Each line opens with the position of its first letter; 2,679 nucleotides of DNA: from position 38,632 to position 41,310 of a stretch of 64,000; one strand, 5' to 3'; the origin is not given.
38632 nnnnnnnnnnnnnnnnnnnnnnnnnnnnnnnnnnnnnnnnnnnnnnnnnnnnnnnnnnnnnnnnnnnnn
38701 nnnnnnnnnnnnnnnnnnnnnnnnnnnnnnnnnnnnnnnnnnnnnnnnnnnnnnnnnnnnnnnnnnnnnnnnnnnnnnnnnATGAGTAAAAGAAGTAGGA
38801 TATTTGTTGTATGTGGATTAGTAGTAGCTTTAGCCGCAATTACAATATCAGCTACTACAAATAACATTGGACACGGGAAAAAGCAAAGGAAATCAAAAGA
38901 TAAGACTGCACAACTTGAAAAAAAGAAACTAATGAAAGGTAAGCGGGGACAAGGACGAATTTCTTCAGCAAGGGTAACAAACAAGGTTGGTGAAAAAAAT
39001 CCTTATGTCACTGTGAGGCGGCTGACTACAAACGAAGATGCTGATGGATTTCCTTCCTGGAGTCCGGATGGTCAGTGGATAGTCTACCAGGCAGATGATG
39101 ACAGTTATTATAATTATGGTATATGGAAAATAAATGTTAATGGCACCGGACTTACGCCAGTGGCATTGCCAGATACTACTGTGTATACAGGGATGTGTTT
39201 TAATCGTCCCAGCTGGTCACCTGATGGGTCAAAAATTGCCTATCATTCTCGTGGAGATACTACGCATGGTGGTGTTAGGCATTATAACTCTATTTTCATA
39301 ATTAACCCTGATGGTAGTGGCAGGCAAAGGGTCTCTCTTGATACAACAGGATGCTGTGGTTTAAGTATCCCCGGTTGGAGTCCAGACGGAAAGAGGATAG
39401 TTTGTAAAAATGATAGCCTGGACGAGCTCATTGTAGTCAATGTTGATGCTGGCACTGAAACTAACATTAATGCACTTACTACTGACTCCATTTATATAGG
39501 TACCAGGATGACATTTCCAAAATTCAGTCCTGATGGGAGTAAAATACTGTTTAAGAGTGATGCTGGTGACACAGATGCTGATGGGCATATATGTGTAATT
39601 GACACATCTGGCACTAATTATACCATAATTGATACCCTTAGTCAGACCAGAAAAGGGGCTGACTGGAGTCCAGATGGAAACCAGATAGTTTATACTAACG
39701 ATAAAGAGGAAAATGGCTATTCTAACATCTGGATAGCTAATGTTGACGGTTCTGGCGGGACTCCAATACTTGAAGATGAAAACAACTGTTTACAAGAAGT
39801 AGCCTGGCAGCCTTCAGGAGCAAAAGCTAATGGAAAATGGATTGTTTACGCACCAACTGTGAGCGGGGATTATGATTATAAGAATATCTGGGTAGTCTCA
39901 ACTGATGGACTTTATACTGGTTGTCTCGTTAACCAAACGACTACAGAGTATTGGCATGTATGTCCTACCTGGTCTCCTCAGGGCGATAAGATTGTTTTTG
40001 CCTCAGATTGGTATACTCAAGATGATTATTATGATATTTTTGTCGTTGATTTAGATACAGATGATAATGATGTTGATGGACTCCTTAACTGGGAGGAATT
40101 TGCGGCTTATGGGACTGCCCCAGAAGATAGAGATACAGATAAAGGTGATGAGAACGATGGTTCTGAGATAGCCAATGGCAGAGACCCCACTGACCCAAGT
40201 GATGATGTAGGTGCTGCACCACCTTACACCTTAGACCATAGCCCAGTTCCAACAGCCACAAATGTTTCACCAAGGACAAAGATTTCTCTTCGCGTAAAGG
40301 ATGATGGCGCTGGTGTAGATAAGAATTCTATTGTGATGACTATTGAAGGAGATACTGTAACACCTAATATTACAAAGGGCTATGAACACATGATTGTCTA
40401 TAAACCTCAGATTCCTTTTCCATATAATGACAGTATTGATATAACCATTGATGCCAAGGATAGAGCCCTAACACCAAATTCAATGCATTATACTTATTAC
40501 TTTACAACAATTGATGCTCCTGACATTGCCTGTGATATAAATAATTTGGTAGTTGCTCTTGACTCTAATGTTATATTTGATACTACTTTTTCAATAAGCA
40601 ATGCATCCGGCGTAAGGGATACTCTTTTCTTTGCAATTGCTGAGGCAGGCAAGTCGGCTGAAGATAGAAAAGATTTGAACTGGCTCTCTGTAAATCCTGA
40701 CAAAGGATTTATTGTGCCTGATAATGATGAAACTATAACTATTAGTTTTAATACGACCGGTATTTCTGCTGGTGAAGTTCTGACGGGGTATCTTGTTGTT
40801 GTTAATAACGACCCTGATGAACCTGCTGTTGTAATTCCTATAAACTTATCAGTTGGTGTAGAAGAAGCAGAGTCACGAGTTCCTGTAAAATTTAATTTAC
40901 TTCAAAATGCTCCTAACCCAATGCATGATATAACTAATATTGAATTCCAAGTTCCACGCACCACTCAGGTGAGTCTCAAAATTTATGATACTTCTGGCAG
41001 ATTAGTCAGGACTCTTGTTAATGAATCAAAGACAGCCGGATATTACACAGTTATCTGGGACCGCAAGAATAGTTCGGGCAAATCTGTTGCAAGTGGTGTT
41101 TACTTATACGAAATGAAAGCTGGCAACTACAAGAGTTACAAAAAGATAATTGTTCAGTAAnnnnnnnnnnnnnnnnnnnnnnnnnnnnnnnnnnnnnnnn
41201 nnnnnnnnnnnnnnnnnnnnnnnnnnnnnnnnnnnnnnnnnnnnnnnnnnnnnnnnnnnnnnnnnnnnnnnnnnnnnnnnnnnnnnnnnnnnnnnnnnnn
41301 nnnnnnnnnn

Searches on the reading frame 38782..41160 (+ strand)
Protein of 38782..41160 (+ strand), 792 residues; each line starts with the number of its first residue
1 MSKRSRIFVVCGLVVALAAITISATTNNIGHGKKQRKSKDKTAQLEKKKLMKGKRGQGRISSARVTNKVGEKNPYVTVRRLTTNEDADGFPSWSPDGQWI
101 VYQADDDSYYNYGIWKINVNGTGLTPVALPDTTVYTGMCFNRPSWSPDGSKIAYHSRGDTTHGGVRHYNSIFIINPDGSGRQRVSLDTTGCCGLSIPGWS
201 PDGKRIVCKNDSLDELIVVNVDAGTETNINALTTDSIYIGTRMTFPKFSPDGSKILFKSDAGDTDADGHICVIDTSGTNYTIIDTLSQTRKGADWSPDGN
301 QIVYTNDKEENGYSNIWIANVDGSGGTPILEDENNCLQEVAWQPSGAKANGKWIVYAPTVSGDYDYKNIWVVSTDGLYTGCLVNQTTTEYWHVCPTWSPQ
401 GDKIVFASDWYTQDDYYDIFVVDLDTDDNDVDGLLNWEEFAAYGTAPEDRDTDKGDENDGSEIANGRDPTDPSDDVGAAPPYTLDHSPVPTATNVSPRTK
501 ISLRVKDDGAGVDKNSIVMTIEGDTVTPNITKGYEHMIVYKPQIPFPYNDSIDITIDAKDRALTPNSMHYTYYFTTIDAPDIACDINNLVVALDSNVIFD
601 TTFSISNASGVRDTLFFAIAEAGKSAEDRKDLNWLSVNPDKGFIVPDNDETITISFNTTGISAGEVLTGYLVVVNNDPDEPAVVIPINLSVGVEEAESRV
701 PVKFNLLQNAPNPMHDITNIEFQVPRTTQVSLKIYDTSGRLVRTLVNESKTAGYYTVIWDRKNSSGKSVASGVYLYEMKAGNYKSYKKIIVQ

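Call 58: search_protein_families(library=pfam, proteins=[window:38782-41160:+])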
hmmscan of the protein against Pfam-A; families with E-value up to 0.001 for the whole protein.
window:38782-41160:+ (792 aa): 6 families
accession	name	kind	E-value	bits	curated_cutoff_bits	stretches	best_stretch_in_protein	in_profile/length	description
PF07676.18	PD40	-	9.5e-30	102.3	20.9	2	79-115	2-37/38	WD40-like Beta Propeller Repeat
PF13860.13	FlgD_ig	-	2.8e-10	40.5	27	1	724-781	18-76/79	FlgD Ig-like domain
PF18962.6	Por_Secre_tail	-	2.1e-09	38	27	1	711-791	3-75/75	Secretion system C-terminal sorting domain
PF00930.27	DPPIV_N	-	9e-08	31.7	22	0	77-156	34-119/354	Dipeptidyl peptidase IV (DPP IV) N-terminal region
PF25174.1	Beta-prop_THOC3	-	4e-05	23.2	305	0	199-346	10-141/272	THOC3 beta-propeller domain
PF13585.12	CHU_C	-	0.00041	20.9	27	0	714-785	14-78/86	CHU_C Type IX secretion signal domain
